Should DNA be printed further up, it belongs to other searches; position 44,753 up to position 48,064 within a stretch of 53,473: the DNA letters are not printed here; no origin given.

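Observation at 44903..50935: Tandem pair of ~1000-aa cysteine-rich paralogs, co-transcribed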

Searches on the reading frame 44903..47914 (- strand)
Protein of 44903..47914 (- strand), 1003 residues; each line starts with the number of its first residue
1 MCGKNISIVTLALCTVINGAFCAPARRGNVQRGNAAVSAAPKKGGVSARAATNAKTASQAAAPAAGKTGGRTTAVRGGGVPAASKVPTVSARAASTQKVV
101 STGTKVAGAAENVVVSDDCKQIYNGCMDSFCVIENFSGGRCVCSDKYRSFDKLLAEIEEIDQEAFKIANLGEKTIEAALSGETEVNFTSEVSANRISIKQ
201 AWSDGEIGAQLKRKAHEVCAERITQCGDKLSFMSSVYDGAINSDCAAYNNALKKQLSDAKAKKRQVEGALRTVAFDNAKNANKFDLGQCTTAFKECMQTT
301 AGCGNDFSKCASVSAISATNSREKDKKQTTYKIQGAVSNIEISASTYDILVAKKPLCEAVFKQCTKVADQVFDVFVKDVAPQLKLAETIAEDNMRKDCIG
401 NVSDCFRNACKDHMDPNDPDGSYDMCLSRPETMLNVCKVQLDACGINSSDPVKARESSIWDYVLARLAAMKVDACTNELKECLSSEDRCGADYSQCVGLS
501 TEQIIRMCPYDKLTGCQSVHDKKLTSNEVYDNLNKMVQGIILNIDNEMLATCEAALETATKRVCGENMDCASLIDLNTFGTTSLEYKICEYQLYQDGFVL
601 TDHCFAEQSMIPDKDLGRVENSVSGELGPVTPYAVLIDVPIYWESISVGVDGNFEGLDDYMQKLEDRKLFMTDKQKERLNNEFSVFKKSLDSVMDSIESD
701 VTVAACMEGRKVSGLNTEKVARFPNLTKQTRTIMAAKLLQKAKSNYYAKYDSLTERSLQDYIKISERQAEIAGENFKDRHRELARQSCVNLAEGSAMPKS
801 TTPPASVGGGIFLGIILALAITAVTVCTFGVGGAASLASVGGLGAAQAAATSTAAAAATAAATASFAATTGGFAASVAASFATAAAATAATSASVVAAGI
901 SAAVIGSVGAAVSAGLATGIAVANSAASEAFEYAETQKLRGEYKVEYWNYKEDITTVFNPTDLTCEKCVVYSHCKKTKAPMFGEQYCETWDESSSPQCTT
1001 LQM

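Call 5: search_protein_families(library=pfam, proteins=[window:44903-47914:-], max_evalue=1)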
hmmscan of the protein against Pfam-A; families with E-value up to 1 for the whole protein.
window:44903-47914:- (1003 aa): 2 families
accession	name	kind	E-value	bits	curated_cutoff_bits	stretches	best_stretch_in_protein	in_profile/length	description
PF06810.17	Phage_scaffold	-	0.1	13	35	0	645-676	122-154/170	Phage capsid assembly scaffolding protein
PF00163.24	Ribosomal_S4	-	0.27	12.4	23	0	706-776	22-90/95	Ribosomal protein S4/S9 N-terminal domain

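Call 6: search_protein_families(library=ncbifam, proteins=[window:44903-47914:-], max_evalue=1)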
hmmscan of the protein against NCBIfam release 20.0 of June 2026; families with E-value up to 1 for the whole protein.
window:44903-47914:- (1003 aa): 0 families
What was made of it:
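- On Chlamydial OmcB (Chlam_OMP6 / DUF11): NCBIfam returned none (call 6).
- No outer-membrane targeting or secretion domain was found (no beta-barrel, T5SS or T1SS signal; calls 5, 6).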

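Call 62: find_homologous_proteins(query=window:44903-47914:-)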
Query window:44903-47914:- (1003 aa): 845 proteins with E <= 0.001 among 8000 candidates; the best 120 are listed.
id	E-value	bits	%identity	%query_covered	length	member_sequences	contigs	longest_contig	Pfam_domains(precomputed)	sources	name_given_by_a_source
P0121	0.0e+0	1381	63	97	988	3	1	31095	-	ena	-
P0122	0.0e+0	1274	57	99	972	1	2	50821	-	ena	-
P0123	0.0e+0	1194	52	100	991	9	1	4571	-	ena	-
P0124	0.0e+0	1178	55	94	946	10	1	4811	-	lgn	-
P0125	0.0e+0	1176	55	100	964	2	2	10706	-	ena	-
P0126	0.0e+0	1172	53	100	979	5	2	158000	-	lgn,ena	-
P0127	0.0e+0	1156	50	100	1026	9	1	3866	-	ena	-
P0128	0.0e+0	1105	50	100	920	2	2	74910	-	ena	-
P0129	0.0e+0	1071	50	100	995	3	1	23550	-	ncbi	-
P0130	0.0e+0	1060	49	100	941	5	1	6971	-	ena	-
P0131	0.0e+0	1050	48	100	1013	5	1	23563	-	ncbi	-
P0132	0.0e+0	1034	48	100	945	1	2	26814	-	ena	-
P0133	0.0e+0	1028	56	79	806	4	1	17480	-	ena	-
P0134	0.0e+0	1020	47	99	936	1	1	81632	-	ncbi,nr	ncbi:MAG: hypothetical protein R8N24_00360 [Alphaproteobacteria bacterium]|nr:hypothetical protein [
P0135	3.0e-295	1000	46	99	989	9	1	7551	-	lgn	-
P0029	2.4e-258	878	47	80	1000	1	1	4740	-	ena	-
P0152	2.0e-256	872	45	96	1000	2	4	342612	-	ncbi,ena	-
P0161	8.9e-252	856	48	71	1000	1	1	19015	-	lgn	-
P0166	1.3e-249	849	43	94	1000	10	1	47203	-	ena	-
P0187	4.6e-242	824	44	93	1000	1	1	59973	-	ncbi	-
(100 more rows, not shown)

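Call 80: predict_structure(alignment_id=A3)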
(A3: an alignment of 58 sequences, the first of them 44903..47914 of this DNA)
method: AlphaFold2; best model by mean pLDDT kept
length: 1003 residues; sequences in the alignment: 58
mean_pLDDT: 66.1   pTM: 0.39
mean pLDDT of the five models: 66.1, 66.1, 62.9, 62.6, 60.4
residues with pLDDT >= 90: 95; 70-90: 484; 50-70: 141; < 50: 283
segments of 3 or more residues with pLDDT < 50: 1-114, 181-204, 315-327, 805-810, 812-814, 818-937
pLDDT, mean of each block of 10 residues (from residue 1): 37 35 30 29 33 31 29 29 31 33 40 59 85 70 81 80 76 58 42 39 59 85 79 84 85 84 80 65 70 89 81 52 50 57 78 86 76 85 77 71 78 69 70 79 75 73 64 67 76 67 74 67 60 69 72 88 88 84 90 80 91 91 82 87 88 86 80 86 90 92 82 52 81 92 92 91 90 85 83 73 50 50 38 27 30 30 31 28 27 30 28 28 28 49 85 87 88 84 81 88 80
secondary structure, 60 per line:
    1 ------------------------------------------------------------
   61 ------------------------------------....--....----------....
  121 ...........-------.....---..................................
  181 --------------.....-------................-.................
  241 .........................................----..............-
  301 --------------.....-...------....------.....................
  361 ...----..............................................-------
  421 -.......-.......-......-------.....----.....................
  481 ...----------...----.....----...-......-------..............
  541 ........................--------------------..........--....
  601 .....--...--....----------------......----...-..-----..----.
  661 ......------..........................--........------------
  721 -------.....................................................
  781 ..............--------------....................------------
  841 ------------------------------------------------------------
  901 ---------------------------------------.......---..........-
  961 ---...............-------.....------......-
elements in order (helices of 4 or more, strands of 3 or more residues): E97-100 E103-106 H117-131 H139-143 H147-180 H195-199 H207-222 H224-281 H286-299 H315-319 E330-333 E340-343 H344-363 H368-413 H422-428 H430-436 H438-443 H451-455 H460-483 H501-505 H514-519 H527-564 E585-594 E597-605 H613-616 E633-638 H660-666 H673-698 H701-708 H728-794 H809-828 E940-946 E950-959 E964-978 E986-990 E997-1002

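Call 88: search_protein_families(library=padloc, proteins=[window:44903-47914:-], max_evalue=0.1)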
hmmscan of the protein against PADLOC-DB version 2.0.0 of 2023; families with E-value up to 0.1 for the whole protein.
window:44903-47914:- (1003 aa): 0 families

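Call 89: search_protein_families(library=phrogs, proteins=[window:44903-47914:-], max_evalue=0.1)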
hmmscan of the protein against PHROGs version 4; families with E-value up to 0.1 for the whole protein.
window:44903-47914:- (1003 aa): 3 families
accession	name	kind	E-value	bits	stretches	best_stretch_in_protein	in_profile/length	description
phrog_34167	-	unknown function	0.00032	21.9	1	353-419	16-81/117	-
phrog_4387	-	unknown function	0.011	17.2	1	144-179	6-41/98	-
phrog_15953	-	unknown function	0.022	16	1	930-978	17-66/174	-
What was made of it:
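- Tried and rejected: Known-family searches found nothing relevant: Pfam, NCBIfam, PADLOC and PHROGs (calls 5, 6, 88, 89).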
